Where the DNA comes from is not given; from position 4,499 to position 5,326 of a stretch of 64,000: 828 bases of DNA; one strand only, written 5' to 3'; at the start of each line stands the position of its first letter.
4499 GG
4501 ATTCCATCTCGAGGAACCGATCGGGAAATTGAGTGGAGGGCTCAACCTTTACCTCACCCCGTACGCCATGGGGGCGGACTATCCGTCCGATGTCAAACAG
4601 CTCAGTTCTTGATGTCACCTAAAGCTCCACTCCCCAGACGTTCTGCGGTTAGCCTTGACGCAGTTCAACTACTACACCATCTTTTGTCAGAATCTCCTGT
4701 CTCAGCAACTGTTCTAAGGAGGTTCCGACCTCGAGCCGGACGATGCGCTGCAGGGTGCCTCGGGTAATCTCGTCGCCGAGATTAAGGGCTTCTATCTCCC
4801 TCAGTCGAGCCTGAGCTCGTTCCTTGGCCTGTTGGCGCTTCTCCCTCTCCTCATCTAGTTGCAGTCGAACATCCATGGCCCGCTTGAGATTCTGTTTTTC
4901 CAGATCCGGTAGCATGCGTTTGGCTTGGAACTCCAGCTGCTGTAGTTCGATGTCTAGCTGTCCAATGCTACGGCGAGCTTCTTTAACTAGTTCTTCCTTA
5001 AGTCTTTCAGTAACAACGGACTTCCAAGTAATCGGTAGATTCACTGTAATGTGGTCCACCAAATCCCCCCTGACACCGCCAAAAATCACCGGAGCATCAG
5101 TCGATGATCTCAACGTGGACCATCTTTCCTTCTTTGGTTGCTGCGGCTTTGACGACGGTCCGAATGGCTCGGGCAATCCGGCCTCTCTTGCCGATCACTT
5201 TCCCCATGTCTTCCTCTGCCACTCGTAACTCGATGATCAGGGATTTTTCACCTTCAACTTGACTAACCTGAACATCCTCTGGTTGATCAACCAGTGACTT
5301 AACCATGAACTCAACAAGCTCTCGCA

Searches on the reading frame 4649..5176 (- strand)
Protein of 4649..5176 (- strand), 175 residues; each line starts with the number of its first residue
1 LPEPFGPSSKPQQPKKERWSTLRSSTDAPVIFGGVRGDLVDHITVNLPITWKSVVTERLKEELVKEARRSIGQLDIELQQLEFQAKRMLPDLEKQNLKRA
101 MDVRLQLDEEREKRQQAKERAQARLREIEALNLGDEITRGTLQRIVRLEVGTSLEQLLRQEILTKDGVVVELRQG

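Call 67: search_protein_families(library=pfam, proteins=[window:4649-5176:-], max_evalue=0.001)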
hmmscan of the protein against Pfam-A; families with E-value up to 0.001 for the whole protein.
window:4649-5176:- (175 aa): 1 family
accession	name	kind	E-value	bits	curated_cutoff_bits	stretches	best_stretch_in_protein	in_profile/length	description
PF11068.13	YlqD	-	6.9e-31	107.8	27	1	45-173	3-131/131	YlqD protein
